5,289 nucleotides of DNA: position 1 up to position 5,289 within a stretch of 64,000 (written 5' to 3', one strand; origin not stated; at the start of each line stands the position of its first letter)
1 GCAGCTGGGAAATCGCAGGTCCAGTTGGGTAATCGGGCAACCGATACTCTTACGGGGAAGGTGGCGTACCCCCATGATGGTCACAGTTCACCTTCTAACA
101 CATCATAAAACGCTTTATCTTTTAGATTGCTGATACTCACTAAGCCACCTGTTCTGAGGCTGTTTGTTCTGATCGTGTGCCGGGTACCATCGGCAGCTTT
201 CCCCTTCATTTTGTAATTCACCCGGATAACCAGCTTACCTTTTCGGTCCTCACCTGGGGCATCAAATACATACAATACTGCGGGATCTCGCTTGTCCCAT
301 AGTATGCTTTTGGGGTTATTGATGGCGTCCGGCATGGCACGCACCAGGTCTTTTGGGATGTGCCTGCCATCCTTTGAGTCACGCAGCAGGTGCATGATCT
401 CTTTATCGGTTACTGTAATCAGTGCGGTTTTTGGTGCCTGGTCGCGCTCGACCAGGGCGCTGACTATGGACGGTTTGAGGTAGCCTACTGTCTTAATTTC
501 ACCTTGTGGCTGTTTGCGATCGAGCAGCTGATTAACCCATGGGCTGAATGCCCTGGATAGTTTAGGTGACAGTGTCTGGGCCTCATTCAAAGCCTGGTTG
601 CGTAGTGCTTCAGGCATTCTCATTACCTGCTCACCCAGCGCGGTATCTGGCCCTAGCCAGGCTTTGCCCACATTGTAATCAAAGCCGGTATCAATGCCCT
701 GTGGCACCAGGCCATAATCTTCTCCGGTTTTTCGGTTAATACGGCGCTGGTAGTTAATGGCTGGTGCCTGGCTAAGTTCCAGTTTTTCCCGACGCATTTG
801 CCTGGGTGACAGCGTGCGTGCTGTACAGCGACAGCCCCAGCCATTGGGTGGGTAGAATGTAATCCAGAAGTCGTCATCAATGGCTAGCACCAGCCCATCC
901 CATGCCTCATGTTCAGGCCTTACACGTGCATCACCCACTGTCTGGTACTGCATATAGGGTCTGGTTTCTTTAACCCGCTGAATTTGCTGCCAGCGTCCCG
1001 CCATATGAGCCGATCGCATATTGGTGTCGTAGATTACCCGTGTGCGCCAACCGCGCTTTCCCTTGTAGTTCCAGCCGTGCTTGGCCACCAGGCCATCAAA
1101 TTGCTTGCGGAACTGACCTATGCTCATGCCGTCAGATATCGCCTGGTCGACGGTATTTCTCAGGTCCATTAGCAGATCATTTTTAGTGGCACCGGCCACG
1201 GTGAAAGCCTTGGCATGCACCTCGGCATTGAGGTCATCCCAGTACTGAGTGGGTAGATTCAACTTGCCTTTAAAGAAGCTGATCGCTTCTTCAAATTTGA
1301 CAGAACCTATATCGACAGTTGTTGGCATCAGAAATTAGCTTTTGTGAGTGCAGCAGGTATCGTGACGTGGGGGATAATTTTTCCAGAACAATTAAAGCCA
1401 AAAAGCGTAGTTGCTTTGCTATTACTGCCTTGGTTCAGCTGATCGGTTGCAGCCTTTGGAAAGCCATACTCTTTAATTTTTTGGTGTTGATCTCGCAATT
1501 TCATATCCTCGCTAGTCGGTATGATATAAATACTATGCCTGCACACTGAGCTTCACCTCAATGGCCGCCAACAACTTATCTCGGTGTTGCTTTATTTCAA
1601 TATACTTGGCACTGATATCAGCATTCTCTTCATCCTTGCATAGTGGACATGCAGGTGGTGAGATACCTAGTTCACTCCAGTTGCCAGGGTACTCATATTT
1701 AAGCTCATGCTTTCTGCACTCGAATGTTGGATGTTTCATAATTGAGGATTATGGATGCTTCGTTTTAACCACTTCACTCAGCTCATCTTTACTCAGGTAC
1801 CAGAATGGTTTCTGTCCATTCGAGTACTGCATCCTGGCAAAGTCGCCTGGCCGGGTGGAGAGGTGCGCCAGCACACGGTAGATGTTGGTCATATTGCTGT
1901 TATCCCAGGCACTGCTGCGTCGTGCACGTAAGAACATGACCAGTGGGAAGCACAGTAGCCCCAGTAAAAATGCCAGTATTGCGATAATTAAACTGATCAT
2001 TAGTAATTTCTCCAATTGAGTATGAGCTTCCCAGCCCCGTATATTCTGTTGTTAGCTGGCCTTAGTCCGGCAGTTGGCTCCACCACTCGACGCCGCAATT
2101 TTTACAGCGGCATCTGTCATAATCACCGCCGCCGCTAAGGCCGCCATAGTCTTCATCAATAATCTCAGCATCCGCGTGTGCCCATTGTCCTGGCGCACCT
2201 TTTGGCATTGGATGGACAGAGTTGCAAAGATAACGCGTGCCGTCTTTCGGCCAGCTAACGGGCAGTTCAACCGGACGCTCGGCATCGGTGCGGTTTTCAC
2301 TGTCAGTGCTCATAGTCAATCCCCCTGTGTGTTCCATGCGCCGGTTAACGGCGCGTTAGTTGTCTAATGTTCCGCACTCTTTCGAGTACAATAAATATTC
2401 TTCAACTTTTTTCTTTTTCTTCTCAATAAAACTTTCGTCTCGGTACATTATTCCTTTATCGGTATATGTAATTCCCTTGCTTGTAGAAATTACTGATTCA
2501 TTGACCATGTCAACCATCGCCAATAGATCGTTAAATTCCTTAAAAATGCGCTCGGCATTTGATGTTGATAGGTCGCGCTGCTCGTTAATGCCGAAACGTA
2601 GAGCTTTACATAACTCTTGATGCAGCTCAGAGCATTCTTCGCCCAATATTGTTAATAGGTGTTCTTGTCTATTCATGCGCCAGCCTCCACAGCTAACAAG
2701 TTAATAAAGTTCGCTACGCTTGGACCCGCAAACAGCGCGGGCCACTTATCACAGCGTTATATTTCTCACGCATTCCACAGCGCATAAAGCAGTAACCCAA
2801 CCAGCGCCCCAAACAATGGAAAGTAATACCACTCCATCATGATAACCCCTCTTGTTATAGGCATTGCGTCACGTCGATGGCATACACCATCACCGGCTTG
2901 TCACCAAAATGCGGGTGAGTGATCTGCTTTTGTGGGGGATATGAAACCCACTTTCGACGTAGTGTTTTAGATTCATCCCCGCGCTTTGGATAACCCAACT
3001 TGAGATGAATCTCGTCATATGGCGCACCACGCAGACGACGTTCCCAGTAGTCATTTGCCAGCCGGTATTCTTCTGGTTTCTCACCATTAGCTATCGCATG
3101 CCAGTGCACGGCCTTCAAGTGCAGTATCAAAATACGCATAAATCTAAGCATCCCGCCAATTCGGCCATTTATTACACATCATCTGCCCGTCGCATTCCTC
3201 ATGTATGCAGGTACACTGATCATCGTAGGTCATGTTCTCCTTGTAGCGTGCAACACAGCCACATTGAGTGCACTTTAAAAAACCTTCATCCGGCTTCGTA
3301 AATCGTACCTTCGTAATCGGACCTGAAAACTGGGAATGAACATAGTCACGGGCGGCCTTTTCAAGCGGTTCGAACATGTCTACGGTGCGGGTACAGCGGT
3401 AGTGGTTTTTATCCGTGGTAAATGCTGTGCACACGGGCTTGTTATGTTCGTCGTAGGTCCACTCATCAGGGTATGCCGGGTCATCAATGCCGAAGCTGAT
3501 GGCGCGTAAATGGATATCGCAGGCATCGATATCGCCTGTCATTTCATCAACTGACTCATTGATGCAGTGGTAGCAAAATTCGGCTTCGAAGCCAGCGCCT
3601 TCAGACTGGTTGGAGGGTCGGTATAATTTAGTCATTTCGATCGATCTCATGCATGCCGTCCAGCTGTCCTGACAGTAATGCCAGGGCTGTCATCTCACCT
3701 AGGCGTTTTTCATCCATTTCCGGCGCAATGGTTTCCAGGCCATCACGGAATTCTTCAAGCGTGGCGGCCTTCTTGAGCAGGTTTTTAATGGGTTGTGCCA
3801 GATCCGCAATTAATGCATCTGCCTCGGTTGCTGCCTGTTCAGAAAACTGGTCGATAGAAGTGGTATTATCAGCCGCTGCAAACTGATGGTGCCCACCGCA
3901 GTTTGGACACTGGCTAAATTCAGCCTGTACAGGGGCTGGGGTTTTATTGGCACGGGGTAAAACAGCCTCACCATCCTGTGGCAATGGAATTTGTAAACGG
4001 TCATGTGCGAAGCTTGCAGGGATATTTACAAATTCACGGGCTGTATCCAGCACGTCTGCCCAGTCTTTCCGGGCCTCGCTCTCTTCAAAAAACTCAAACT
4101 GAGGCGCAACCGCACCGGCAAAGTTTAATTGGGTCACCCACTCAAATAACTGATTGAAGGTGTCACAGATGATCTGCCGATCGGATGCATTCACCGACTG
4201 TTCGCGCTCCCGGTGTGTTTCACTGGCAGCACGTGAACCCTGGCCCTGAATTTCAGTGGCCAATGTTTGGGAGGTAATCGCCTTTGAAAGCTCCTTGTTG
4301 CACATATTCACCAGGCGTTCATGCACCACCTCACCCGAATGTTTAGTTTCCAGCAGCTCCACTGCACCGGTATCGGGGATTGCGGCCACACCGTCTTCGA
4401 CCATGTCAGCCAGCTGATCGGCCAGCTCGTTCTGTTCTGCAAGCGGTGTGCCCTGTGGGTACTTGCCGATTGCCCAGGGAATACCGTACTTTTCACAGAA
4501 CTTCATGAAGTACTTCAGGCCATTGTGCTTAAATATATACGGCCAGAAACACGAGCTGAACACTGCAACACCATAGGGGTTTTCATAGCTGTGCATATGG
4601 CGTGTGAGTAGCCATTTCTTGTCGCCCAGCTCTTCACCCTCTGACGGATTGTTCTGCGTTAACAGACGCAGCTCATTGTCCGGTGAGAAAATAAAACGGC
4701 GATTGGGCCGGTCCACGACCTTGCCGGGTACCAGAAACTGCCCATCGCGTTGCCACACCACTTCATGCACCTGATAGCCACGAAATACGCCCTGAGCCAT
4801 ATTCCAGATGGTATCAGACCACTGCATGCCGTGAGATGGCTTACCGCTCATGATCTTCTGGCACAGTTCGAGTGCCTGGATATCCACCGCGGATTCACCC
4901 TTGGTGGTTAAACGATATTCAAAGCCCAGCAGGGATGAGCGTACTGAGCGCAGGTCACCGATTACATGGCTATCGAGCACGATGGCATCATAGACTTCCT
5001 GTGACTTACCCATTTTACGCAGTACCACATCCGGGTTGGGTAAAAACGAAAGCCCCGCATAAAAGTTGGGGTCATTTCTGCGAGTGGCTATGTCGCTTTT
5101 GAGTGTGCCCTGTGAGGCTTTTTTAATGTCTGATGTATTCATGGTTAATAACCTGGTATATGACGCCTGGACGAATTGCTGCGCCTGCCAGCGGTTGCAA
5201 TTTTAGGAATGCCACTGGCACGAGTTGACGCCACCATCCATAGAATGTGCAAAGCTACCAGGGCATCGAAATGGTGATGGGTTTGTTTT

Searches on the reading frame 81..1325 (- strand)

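Call 11: search_protein_families(library=pfam, proteins=[window:81-1325:-], max_evalue=0.001)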
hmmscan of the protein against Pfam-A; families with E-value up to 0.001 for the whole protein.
window:81-1325:- (414 aa): 1 family
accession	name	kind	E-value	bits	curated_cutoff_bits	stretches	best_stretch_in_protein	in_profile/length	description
PF04233.19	Phage_Mu_F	-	1.6e-20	74.4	29.6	1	55-169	3-111/112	Phage Mu protein F like protein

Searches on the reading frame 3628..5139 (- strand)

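Call 11: search_protein_families(library=pfam, proteins=[window:3628-5139:-], max_evalue=0.001)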
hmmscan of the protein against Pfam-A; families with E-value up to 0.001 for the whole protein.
window:3628-5139:- (503 aa): 1 family
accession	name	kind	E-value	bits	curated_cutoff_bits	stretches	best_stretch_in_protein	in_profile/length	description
PF06074.18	Portal_Mu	-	5.4e-93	312.4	23.9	1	47-384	1-336/336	Portal protein of Mu bacteriophage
